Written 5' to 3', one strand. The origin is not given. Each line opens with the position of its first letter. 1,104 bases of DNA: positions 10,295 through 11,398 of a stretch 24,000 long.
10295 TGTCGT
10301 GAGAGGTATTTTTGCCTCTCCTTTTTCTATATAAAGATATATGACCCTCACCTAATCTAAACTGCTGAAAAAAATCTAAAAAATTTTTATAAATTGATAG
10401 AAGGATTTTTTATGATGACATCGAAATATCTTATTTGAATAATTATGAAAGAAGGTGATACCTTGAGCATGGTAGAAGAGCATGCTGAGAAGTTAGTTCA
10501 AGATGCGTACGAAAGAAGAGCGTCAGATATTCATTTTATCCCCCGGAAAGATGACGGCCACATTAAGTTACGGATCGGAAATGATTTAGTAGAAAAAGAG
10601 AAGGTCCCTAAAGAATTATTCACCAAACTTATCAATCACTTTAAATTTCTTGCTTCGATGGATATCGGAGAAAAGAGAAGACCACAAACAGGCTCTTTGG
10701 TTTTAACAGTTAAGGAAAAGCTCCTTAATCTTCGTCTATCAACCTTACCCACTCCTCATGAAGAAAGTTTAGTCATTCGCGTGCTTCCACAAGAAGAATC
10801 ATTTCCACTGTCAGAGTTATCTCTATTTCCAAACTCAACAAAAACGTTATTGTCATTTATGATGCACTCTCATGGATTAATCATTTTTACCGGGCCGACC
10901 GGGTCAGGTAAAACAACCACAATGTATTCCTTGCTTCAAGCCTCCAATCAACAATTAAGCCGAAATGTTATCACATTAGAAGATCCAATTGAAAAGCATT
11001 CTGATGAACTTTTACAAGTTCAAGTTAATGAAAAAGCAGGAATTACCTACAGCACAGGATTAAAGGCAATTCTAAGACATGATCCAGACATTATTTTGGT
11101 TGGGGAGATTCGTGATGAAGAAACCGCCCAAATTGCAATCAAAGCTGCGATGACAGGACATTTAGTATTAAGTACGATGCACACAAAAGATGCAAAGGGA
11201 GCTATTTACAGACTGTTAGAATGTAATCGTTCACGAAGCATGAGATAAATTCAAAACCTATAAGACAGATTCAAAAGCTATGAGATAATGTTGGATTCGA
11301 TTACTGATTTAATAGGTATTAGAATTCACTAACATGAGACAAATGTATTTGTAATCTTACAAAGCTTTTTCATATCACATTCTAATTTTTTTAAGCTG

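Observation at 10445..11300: Competence ATPase gene comGA is cut short at ~nt 11221 by foreign DNA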

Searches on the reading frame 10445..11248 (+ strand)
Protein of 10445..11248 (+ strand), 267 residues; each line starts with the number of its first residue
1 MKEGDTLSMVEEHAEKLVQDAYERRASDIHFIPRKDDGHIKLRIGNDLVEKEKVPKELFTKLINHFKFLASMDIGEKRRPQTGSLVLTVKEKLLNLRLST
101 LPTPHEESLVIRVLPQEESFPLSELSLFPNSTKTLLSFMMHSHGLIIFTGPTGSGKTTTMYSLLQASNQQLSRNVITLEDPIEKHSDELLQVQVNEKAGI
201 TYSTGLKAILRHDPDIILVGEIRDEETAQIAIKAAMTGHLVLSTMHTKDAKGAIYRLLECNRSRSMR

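Call 7: search_protein_families(library=pfam, proteins=[window:10445-11248:+], max_evalue=0.01)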
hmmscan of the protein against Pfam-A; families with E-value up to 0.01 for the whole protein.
window:10445-11248:+ (267 aa): 13 families
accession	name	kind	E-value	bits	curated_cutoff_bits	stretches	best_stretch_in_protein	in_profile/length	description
PF00437.27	T2SSE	-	2.2e-87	293.6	24.9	1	7-259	5-257/370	Type II/IV secretion system protein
PF12775.13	AAA_7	-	0.0001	22.3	25.8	1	132-182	22-73/181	P-loop containing dynein motor region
PF13401.12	AAA_22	-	0.00015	22.5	27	1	142-191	4-52/130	AAA domain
PF13476.12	AAA_23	-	0.00026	22.1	27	1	138-177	17-53/201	AAA domain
PF20720.3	nSTAND3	-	0.00057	20.1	27.2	1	139-180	13-53/155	Novel STAND NTPase 3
PF13173.12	AAA_14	-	0.00086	19.8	27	1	144-196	3-56/129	AAA domain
PF16796.11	Microtub_bd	-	0.00092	19.6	27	1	141-188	89-133/155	Microtubule binding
PF04851.21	ResIII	-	0.0012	19.2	22.5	1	141-180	21-61/164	Type III restriction enzyme, res subunit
PF13604.12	AAA_30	-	0.0014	18.8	27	1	138-178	13-52/191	AAA domain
PF25199.1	nSTAND_NTPase5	-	0.0017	18.6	34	1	145-193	43-91/145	Novel STAND NTPase 5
PF02492.25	cobW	-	0.0021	18.1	20.7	1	146-179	3-36/180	CobW/HypB/UreG, nucleotide-binding domain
PF13555.12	AAA_29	-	0.0054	16.9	27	1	138-160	17-39/61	P-loop containing region of AAA domain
PF10412.15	TrwB_AAD_bind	-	0.01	15.2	20.5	0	146-176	18-48/387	Type IV secretion-system coupling protein DNA-binding domain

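Call 11: find_encoding_contigs(protein=window:10445-11248:+, flank=10000, max_places=6)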
Protein window:10445-11248:+ (267 aa): no gene with exactly this product is on record in the collection.

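Call 12: find_homologous_proteins(query=window:10445-11248:+, max_evalue=1e-20)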
Query window:10445-11248:+ (267 aa): 7945 proteins with E <= 1e-20 among 8000 candidates; the best 120 are listed.
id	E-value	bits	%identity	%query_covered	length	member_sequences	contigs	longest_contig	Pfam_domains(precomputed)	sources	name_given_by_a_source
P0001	2.7e-164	562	100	98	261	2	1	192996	PF00437.27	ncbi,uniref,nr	ncbi:type II/IV secretion system protein [Bacillus sp. RD4P76]|uniref:Type II/IV secretion system pr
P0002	2.4e-142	491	90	96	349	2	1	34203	PF00437.27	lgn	-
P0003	1.9e-136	471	81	99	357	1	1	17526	PF00437.27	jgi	jgi:competence protein ComGA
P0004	5.8e-131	453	78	99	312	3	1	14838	PF00437.27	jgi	jgi:competence protein ComGA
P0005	1.3e-129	449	80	96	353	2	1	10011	PF00437.27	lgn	-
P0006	6.8e-127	440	78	96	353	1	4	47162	PF00437.27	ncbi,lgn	-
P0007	5.3e-122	424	77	96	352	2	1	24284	PF00437.27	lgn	-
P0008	3.7e-121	421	77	95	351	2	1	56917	PF00437.27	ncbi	-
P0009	3.9e-119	415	75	96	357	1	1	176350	PF00437.27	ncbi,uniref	ncbi:competence type IV pilus ATPase ComGA [Bacillus salitolerans]|uniref:Competence type IV pilus A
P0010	4.7e-119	414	77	95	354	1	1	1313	PF00437.27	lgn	-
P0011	7.8e-119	414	75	96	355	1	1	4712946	PF00437.27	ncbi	ncbi:competence type IV pilus ATPase ComGA [Bacillus sp. AK128]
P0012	8.5e-115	400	73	96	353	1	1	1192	PF00437.27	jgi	jgi:competence protein ComGA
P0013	4.9e-109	382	67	95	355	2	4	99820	PF00437.27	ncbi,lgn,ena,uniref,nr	ncbi:competence type IV pilus ATPase ComGA [Cytobacillus sp. S13-E01]|uniref:competence type IV pilu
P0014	1.0e-108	381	66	95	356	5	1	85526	PF00437.27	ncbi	-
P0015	3.2e-108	379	65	96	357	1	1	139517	PF00437.27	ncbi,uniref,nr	ncbi:competence type IV pilus ATPase ComGA [Fredinandcohnia quinoae]|uniref:GspE/PulE family protein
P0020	9.3e-105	368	66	96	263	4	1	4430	PF00437.27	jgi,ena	-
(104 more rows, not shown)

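Call 13: find_encoding_contigs(protein=P0001, flank=10000, max_places=4)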
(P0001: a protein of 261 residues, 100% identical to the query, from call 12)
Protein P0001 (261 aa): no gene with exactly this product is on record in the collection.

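Call 14: find_encoding_contigs(protein=P0002, flank=10000, max_places=4)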
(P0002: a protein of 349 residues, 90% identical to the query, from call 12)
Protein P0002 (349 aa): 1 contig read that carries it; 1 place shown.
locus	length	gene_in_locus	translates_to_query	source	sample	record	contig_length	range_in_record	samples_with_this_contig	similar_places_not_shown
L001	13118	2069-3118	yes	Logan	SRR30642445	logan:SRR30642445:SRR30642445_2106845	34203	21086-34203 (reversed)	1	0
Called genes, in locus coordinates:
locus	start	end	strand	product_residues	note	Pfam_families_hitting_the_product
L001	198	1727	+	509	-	-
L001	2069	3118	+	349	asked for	PF00437:T2SSE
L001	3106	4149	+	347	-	PF00482:T2SSF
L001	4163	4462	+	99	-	PF07963:N_methyl, PF26697:ComGC_C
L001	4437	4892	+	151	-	-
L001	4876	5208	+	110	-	PF07963:N_methyl (weak)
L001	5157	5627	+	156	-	PF15980:ComGF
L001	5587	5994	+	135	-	PF14173:ComGG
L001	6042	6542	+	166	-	PF13238:AAA_18, PF01202:SKI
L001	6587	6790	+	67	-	PF14038:YqzE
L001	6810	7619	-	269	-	PF11079:YqhG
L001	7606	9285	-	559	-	PF00176:SNF2-rel_dom, PF00270:DEAD, PF04851:ResIII, PF00271:Helicase_C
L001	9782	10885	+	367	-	PF01571:GCV_T, PF08669:GCV_T_C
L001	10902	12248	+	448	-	PF02347:GDC-P, PF00266:Aminotran_5 (faint)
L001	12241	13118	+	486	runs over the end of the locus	PF02347:GDC-P, PF21478:GcvP2_C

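Call 18: find_related_loci(query=L001:3106-4146:+, collection=genome_contigs, flank=10000)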
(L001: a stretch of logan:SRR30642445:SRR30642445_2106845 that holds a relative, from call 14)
Query L001:3106-4146:+ (347 aa) in genome_contigs; peptide patterns used: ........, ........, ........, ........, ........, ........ (x = any residue, [..] = any of these).
104 stretches matched a pattern; 41 encode a relative of the query (tblastn E <= 1e-3); 41 distinct loci.
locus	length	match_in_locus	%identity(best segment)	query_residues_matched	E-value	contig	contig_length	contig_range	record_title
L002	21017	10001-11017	58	7-345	9e-131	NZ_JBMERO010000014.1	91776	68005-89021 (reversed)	Bacillus sp. DJP31 14, whole genome shotgun sequence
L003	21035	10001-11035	39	3-347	3e-83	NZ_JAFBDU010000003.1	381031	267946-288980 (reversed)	Metabacillus crassostreae strain DSM 24486 Ga0454033_03, whole genome shotgun sequence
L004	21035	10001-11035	40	3-347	6e-83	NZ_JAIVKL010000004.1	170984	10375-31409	Metabacillus litoralis strain SaN21-6 SaN21-6_ctg004, whole genome shotgun sequence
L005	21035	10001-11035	39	3-347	1e-81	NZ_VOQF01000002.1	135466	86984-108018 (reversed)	Metabacillus litoralis strain SW-211 contig2, whole genome shotgun sequence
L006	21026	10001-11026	41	3-344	2e-81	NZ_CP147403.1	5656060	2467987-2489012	Metabacillus rhizosphaerae strain FJAT-53654 chromosome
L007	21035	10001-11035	40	3-347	3e-81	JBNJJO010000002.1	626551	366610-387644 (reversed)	MAG: Bacillota bacterium isolate BSd49B 2, whole genome shotgun sequence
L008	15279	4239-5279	39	4-347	1e-79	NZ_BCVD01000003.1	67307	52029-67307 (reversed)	Priestia flexa NBRC 15715, whole genome shotgun sequence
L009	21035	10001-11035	40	3-347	2e-79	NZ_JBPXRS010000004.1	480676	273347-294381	Metabacillus sp. Hm71 Hm71_ctg004, whole genome shotgun sequence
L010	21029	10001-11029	40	5-347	6e-79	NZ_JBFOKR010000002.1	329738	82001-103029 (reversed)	Fredinandcohnia sp. 179-A 10B2 NHS NODE_2_length_329738_cov_228.966572, whole genome shotgun sequence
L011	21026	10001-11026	39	6-347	1e-77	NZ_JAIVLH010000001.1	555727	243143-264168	Metabacillus niabensis strain EaN21-8 EaN21-8_ctg001, whole genome shotgun sequence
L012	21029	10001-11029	38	5-347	2e-77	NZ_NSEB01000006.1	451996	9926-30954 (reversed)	Fredinandcohnia onubensis strain 0911MAR22V3 22V3_trimmed_contig_6, whole genome shotgun sequence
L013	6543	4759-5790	37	4-347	5e-77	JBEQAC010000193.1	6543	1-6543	MAG: Bacillaceae bacterium isolate 03V1_S199.semibin_refined.065_sub NODE_7223_length_6543_cov_5.292706, whole genome sh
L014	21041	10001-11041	39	1-347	5e-77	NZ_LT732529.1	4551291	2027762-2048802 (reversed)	Litchfieldia sinesaloumensis strain Marseille-P3516T, whole genome shotgun sequence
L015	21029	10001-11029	38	5-347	4e-77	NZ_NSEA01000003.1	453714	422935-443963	Fredinandcohnia onubensis strain 10J4 10J4_trimmed_contig_3, whole genome shotgun sequence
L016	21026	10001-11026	39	6-347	1e-76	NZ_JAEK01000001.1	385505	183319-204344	Bacillus sp. J37 BacJ37DRAFT_scaffold_0.1_C, whole genome shotgun sequence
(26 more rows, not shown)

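Call 20: find_homologous_proteins(query=L001:3106-4146:+, max_evalue=1e-10)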
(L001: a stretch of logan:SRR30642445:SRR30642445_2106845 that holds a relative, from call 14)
Query L001:3106-4146:+ (347 aa): 47 proteins with E <= 1e-10 among 2824 candidates.
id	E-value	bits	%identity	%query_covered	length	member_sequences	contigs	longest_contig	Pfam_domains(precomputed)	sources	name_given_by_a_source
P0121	6.7e-219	744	100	100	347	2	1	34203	PF00482.29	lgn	-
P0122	2.0e-171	588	77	98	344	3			PF00482.29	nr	nr:competence type IV pilus assembly protein ComGB [Bacillus suaedaesalsae]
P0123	3.5e-163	561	73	98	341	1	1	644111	PF00482.29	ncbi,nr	ncbi:type II secretion system F family protein [Bacillus sp. BGMRC 2118]|nr:type II secretion system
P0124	9.9e-136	471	62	99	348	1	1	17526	PF00482.29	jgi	jgi:competence protein ComGB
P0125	5.9e-127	442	58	98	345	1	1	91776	PF00482.29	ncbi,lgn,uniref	ncbi:competence type IV pilus assembly protein ComGB [Bacillus sp. DJP31]|uniref:competence type IV 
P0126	5.7e-122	425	58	97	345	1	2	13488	PF00482.29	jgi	jgi:competence protein ComGB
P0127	2.9e-116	407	57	99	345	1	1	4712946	PF00482.29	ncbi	ncbi:competence type IV pilus assembly protein ComGB [Bacillus sp. AK128]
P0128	5.1e-112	393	54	99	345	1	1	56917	PF00482.29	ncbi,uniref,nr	ncbi:competence type IV pilus assembly protein ComGB [Bacillus pinisoli]|uniref:competence type IV p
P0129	1.3e-111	391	54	98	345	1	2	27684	PF00482.29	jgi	jgi:competence protein ComGB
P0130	2.6e-109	384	58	90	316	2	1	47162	PF00482.29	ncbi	-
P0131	9.8e-108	379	54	98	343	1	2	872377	PF00482.29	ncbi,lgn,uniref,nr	ncbi:competence protein ComGB [Bacillus mesophilus]|uniref:Type II secretion system protein GspF dom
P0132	2.2e-107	377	51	98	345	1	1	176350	PF00482.29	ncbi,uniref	ncbi:competence type IV pilus assembly protein ComGB [Bacillus salitolerans]|uniref:Competence type 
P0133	3.2e-107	377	53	97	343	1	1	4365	PF00482.29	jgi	jgi:competence protein ComGB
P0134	1.4e-77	279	43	98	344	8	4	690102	PF00482.29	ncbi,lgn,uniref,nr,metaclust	ncbi:competence type IV pilus assembly protein ComGB [Metabacillus fastidiosus]|uniref:Competence ty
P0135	8.0e-76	274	42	97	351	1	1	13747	PF00482.29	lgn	-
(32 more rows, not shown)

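Call 22: find_encoding_contigs(protein=P0122, flank=10000, max_places=4)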
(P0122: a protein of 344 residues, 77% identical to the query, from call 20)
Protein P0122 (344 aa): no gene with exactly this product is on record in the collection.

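Call 23: find_encoding_contigs(protein=P0123, flank=10000, max_places=4)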
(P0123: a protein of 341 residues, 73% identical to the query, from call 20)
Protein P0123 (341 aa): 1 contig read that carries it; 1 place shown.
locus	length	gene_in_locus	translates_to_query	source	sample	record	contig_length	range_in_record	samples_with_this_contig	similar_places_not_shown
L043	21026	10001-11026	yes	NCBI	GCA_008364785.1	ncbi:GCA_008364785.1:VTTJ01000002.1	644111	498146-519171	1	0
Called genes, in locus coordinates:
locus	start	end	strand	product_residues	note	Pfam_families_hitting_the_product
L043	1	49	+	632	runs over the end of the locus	PF27449:LtaS_N, PF00884:Sulfatase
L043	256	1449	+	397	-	PF23457:LysM2_NFP (faint), PF01476:LysM (weak), PF00246:Peptidase_M14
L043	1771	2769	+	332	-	PF21101:YqgU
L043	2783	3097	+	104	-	PF01910:Thiamine_BP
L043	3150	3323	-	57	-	PF10958:DUF2759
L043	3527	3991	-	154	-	-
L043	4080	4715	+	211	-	PF00753:Lactamase_B, PF19583:ODP (weak), PF23023:Anti-Pycsar_Apyc1, PF12706:Lactamase_B_2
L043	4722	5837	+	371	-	PF02636:Methyltransf_28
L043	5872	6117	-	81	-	PF11117:DUF2626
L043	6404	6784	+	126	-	PF00462:Glutaredoxin (weak), PF03960:ArsC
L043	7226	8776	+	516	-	-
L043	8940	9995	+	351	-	PF00437:T2SSE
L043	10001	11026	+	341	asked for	PF00482:T2SSF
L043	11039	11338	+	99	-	PF07963:N_methyl, PF26697:ComGC_C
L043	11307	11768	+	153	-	-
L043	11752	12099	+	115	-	-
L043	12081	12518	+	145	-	PF15980:ComGF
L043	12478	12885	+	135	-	PF14173:ComGG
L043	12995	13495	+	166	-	PF13238:AAA_18, PF01202:SKI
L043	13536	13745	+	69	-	PF14038:YqzE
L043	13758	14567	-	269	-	PF11079:YqhG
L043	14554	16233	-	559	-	PF00176:SNF2-rel_dom, PF00270:DEAD, PF04851:ResIII, PF00271:Helicase_C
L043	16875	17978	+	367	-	PF01571:GCV_T, PF08669:GCV_T_C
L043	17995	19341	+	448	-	PF01053:Cys_Met_Meta_PP (faint), PF02347:GDC-P, PF00266:Aminotran_5 (weak)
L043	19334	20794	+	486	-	PF02347:GDC-P, PF21478:GcvP2_C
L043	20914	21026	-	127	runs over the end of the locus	PF00581:Rhodanese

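Call 25: list_cluster_members(proteins=[P0122, P0001])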
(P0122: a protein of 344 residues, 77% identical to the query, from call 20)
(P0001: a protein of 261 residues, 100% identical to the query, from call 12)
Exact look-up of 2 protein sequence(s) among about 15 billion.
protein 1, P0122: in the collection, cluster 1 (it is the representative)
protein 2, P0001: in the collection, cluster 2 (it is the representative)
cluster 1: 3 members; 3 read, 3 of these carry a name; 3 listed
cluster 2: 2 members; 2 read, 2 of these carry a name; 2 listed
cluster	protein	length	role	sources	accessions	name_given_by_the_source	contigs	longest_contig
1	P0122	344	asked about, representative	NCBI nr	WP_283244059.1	competence type IV pilus assembly protein ComGB [Bacillus suaedaesalsae]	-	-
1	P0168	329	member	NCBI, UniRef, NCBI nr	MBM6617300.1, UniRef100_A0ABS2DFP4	type II secretion system F family protein [Bacillus sp. RD4P76] | Type II secretion system F family protein n=1 Tax=Bacillus suaedaesalsae TaxID=2810349 ... | type II secretion system F family protein [Bacillus suaedaesalsae]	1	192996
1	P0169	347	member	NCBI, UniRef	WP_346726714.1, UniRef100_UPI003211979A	competence type IV pilus assembly protein ComGB [Bacillus suaedaesalsae] | competence type IV pilus assembly protein ComGB n=1 Tax=Bacillus suaedaesalsae ...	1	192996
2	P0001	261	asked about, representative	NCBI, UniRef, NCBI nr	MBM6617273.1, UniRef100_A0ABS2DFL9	type II/IV secretion system protein [Bacillus sp. RD4P76] | Type II/IV secretion system protein n=1 Tax=Bacillus suaedaesalsae TaxID=2810349 ... | type II/IV secretion system protein [Bacillus suaedaesalsae]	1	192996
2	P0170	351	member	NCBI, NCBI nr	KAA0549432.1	type II/IV secretion system protein [Bacillus sp. BGMRC 2118]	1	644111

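Call 26: find_encoding_contigs(protein=P0169, flank=10000, max_places=4)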
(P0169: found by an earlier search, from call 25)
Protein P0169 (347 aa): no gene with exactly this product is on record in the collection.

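Call 27: find_encoding_contigs(protein=P0168, flank=10000, max_places=4)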
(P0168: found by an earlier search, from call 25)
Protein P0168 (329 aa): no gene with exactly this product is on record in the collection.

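Call 38: find_encoding_contigs(protein=P0004, flank=10000, max_places=4)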
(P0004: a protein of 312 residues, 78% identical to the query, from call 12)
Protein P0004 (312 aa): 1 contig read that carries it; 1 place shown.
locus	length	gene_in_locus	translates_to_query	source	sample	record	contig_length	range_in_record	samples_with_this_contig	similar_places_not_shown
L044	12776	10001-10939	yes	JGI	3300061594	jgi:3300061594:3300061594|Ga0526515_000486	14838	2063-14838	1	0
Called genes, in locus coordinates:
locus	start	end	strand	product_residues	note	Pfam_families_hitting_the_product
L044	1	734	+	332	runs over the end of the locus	PF00480:ROK, PF01869:BcrAD_BadFG (faint)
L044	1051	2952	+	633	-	PF27449:LtaS_N, PF00884:Sulfatase, PF01663:Phosphodiest (faint)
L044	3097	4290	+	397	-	PF23457:LysM2_NFP (weak), PF01476:LysM, PF00246:Peptidase_M14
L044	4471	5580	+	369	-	PF21101:YqgU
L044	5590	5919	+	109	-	PF01910:Thiamine_BP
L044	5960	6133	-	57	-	PF10958:DUF2759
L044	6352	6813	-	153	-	-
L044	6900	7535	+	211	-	PF00753:Lactamase_B, PF19583:ODP, PF23023:Anti-Pycsar_Apyc1, PF12706:Lactamase_B_2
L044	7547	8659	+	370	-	PF02636:Methyltransf_28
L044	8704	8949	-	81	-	PF11117:DUF2626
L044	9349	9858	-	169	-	-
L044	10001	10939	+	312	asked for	PF00437:T2SSE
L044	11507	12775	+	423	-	?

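Call 39: find_encoding_contigs(protein=P0020, flank=10000, max_places=4)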
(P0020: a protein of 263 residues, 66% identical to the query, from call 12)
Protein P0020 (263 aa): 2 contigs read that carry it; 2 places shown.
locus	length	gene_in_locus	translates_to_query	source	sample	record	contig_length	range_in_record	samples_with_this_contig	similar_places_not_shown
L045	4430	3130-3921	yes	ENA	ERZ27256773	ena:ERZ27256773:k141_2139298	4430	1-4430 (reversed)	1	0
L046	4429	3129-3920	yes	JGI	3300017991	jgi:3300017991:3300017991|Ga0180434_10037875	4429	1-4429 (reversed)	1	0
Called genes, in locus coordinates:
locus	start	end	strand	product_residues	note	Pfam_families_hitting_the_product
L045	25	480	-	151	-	-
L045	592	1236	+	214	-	PF00753:Lactamase_B, PF19583:ODP, PF23023:Anti-Pycsar_Apyc1 (weak), PF12706:Lactamase_B_2 (weak)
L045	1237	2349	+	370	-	PF02636:Methyltransf_28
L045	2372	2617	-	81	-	PF11117:DUF2626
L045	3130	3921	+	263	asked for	PF00437:T2SSE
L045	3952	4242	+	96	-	-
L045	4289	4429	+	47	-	?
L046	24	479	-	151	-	-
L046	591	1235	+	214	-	PF00753:Lactamase_B, PF19583:ODP, PF23023:Anti-Pycsar_Apyc1 (weak), PF12706:Lactamase_B_2 (weak)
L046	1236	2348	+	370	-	PF02636:Methyltransf_28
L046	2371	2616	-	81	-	PF11117:DUF2626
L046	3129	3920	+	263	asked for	PF00437:T2SSE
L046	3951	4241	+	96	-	-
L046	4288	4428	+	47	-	?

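Call 43: find_related_loci(query=window:10469-11221:+, collection=viral_contigs, flank=10000)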
Query window:10469-11221:+ (251 aa) in viral_contigs; peptide patterns used: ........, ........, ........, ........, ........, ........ (x = any residue, [..] = any of these).
7 stretches matched a pattern; 1 encode a relative of the query (tblastn E <= 1e-3); 1 distinct loci.
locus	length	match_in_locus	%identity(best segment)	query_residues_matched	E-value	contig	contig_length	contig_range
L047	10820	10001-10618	43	40-251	9e-46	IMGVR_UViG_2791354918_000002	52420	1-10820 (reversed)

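Call 65: find_encoding_contigs(protein=P0126, flank=10000, max_places=3)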
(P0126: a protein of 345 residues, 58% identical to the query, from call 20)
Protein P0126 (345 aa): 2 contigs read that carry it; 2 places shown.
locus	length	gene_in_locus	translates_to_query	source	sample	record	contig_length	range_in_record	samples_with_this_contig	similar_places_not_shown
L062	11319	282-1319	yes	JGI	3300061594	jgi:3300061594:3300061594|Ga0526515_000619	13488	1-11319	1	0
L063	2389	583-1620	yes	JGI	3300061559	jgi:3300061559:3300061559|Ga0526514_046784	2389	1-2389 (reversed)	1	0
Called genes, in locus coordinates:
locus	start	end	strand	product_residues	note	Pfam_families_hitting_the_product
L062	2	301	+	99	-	PF00437:T2SSE (weak)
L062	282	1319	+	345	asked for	PF00482:T2SSF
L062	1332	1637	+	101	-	PF07963:N_methyl, PF26697:ComGC_C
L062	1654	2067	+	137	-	-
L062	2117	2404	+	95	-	-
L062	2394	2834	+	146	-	PF07963:N_methyl (weak), PF15980:ComGF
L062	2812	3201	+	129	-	PF14173:ComGG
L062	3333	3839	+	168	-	PF13189:Cytidylate_kin2 (faint), PF13238:AAA_18, PF01202:SKI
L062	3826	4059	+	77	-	PF14038:YqzE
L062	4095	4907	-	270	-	PF11079:YqhG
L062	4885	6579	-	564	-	PF00176:SNF2-rel_dom, PF00270:DEAD, PF04851:ResIII, PF00271:Helicase_C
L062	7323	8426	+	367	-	PF01571:GCV_T, PF08669:GCV_T_C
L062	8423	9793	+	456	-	PF02347:GDC-P, PF00266:Aminotran_5 (weak)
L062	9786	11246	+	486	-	PF02347:GDC-P, PF21478:GcvP2_C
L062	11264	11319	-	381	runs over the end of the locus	PF09385:HisK_N, PF00512:HisKA, PF02518:HATPase_c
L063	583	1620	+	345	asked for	PF00482:T2SSF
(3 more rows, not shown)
